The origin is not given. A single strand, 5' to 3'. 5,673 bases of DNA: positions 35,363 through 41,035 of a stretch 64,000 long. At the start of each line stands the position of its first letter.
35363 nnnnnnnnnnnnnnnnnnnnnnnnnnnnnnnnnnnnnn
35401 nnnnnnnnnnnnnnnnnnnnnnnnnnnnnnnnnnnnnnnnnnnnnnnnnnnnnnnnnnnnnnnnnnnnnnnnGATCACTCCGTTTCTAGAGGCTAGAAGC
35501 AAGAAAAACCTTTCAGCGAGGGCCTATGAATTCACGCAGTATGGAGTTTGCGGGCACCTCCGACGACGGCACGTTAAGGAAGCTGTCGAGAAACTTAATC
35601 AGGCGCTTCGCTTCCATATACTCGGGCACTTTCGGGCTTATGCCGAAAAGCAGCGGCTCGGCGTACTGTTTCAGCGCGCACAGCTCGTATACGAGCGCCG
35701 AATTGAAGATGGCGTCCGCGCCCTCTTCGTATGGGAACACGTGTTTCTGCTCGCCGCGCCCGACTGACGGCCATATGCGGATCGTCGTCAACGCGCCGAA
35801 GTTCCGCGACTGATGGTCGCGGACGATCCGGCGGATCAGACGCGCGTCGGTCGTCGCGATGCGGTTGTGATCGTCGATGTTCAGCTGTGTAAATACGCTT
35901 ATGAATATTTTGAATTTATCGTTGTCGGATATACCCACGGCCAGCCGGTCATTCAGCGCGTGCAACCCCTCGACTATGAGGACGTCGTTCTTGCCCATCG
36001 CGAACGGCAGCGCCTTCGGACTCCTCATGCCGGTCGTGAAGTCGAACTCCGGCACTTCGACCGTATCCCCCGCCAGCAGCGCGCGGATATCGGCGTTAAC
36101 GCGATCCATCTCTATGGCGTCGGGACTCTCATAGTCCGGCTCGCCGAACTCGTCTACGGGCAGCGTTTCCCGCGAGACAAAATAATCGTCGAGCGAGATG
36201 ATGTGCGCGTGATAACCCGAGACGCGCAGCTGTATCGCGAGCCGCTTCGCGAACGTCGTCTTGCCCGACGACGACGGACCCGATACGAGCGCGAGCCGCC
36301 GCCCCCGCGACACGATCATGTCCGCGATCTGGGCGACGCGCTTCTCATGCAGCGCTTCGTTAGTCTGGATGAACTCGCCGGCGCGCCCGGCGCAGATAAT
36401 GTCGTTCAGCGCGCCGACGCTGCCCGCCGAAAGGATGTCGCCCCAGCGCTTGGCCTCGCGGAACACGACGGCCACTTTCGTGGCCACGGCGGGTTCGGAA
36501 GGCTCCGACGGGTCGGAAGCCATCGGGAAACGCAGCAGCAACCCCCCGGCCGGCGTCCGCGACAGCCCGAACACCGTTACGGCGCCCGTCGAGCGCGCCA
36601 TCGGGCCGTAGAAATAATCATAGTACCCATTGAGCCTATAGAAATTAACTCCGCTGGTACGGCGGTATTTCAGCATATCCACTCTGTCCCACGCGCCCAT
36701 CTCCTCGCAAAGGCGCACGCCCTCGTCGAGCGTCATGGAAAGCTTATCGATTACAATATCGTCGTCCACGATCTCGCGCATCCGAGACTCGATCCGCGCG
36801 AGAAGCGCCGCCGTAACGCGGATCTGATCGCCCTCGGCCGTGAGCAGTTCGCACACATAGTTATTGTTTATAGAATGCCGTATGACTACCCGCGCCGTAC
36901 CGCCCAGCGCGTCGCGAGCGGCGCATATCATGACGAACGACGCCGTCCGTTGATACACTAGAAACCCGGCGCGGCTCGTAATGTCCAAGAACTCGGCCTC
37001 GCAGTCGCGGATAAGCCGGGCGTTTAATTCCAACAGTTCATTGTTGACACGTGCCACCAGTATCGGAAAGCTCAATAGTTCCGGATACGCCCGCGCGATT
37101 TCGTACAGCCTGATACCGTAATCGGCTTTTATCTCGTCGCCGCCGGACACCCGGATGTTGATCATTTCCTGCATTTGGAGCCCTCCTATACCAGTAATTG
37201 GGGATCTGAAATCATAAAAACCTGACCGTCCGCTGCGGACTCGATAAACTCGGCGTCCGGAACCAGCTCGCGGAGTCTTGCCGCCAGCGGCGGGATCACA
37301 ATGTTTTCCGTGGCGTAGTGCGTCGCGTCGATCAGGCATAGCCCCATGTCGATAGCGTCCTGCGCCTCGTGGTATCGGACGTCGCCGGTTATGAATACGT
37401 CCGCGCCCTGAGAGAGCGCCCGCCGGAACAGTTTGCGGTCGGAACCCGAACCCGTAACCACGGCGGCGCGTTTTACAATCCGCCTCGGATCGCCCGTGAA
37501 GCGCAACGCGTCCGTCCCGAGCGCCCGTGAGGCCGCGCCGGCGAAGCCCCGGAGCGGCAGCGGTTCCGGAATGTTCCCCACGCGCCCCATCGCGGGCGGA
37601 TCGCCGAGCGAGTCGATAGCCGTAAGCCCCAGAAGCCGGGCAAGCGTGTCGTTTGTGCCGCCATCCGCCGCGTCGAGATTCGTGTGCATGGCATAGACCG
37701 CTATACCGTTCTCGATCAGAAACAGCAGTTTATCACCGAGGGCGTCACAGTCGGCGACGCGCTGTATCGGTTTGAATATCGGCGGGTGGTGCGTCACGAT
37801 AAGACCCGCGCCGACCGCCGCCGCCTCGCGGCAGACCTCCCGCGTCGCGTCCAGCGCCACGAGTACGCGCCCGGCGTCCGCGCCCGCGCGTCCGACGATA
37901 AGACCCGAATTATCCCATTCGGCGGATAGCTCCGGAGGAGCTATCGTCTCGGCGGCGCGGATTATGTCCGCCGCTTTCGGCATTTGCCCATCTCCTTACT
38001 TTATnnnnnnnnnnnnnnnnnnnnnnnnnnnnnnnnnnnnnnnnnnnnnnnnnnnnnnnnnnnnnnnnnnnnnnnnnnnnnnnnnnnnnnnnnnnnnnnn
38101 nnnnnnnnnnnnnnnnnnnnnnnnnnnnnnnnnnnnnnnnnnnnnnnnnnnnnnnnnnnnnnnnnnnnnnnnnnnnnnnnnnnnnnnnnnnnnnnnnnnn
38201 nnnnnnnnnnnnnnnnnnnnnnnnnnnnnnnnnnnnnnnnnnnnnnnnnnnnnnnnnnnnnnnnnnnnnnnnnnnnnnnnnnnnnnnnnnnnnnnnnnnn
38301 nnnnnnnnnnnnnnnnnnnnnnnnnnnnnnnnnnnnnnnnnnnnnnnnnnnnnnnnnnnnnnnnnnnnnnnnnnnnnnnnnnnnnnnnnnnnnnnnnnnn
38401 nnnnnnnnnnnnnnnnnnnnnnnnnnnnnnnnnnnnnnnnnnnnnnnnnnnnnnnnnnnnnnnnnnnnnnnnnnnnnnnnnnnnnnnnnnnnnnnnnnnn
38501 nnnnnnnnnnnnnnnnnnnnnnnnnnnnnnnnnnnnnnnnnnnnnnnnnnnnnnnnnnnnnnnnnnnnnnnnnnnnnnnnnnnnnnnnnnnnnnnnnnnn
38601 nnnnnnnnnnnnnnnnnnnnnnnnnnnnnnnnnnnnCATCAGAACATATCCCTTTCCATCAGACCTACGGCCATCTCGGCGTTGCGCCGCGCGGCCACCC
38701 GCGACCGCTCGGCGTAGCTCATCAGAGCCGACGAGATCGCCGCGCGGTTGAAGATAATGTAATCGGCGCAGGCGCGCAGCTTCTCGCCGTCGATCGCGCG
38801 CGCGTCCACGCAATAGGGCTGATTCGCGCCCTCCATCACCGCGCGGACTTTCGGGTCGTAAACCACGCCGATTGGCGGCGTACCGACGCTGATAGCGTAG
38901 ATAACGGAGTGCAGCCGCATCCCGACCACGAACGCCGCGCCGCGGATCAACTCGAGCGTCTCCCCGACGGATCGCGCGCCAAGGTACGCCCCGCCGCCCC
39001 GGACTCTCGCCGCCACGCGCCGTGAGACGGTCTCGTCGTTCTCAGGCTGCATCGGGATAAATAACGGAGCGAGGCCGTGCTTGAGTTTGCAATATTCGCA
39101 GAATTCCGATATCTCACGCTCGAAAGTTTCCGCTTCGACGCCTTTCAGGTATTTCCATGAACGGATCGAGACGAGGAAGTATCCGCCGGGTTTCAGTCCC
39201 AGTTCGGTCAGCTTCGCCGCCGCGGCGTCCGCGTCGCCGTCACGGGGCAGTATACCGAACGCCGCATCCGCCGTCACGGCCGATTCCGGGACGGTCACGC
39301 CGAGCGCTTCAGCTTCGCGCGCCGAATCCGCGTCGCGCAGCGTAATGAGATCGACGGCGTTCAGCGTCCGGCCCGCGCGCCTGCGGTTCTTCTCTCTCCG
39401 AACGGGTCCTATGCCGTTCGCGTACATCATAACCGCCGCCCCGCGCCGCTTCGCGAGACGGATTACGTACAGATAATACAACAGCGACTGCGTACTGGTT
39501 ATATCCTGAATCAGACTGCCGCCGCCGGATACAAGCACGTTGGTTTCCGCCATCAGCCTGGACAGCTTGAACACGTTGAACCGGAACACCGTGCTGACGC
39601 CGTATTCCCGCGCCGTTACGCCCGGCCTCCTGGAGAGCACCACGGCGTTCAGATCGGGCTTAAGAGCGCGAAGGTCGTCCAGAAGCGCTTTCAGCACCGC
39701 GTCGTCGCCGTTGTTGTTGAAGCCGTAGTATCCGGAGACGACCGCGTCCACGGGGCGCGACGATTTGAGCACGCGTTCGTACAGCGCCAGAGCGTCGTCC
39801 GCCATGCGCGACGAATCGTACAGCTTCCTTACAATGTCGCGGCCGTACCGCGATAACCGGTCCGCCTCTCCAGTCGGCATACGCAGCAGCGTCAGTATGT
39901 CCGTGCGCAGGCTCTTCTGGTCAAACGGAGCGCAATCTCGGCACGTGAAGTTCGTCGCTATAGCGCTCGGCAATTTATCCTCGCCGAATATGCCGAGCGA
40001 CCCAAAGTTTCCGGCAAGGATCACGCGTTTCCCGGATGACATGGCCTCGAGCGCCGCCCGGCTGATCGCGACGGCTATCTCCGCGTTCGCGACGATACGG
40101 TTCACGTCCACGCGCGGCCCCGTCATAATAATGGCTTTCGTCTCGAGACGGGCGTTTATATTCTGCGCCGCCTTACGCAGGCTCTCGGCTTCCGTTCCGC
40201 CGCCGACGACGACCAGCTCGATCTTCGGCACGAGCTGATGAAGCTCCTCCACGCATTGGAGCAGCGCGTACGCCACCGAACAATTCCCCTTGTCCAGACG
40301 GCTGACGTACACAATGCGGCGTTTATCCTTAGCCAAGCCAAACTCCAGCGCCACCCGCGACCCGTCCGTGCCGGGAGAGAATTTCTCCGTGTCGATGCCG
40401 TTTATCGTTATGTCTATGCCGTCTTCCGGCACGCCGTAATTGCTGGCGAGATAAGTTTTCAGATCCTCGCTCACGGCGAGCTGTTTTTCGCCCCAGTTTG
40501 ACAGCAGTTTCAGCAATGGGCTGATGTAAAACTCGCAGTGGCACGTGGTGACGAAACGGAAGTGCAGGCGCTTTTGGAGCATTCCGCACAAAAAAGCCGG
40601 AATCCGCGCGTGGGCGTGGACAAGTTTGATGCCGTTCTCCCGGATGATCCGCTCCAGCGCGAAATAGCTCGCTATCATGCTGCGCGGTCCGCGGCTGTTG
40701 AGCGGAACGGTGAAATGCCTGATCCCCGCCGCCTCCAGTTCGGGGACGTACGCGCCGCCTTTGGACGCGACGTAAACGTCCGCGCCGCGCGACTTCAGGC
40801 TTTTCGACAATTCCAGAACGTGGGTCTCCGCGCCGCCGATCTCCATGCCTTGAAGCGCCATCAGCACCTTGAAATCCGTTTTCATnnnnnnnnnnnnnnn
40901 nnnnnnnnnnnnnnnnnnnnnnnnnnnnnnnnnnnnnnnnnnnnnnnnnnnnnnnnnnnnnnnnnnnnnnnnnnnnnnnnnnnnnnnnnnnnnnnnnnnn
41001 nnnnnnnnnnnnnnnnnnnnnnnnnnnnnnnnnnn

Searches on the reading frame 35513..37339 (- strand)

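Call 30: search_protein_families(library=pfam, proteins=[window:35513-37339:-], max_evalue=0.000001)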
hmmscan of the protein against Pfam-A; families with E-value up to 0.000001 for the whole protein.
window:35513-37339:- (608 aa): 1 family
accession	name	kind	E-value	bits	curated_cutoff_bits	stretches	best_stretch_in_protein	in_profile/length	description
PF00485.24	PRK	-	1.7e-14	54.5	22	1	352-546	4-188/196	Phosphoribulokinase / Uridine kinase family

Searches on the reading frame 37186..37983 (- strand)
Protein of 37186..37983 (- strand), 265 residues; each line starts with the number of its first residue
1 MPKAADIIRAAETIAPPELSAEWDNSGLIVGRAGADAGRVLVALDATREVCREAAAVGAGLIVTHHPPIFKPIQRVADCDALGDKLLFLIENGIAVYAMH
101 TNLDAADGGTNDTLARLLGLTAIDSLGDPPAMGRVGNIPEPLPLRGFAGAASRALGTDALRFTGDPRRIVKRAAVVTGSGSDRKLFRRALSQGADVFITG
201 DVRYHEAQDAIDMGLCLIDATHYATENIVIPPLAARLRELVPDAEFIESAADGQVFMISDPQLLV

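Call 30: search_protein_families(library=pfam, proteins=[window:37186-37983:-], max_evalue=0.000001)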
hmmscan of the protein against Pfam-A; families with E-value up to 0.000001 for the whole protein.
window:37186-37983:- (265 aa): 1 family
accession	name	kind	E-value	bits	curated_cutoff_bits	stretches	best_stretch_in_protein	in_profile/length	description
PF01784.24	DUF34_NIF3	-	5e-75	252.8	23.4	1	3-247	2-248/256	Duf34/NIF3 (NGG1p interacting factor 3)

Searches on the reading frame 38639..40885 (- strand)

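Call 30: search_protein_families(library=pfam, proteins=[window:38639-40885:-], max_evalue=0.000001)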
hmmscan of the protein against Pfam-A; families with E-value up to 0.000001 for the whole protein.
window:38639-40885:- (748 aa): 6 families
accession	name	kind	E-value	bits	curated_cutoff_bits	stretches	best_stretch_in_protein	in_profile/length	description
PF04230.19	PS_pyruv_trans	-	9.3e-33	114.8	25.3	1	393-678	3-280/280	Polysaccharide pyruvyl transferase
PF13439.12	Glyco_transf_4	-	2.9e-28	99.5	28.5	1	16-168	1-170/170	Glycosyltransferase Family 4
PF13477.12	Glyco_trans_4_2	-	8.1e-13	49.2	23.4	1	19-123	9-115/139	Glycosyl transferase 4-like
PF13579.12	Glyco_trans_4_4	-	1.6e-12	48.5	29.7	1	17-136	1-124/158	Glycosyl transferase 4-like domain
PF13692.12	Glyco_trans_1_4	-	2.7e-09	37.8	27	1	189-290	2-105/142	Glycosyl transferases group 1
PF00534.26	Glycos_transf_1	-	2.2e-07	31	26.4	1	183-349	10-170/172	Glycosyl transferases group 1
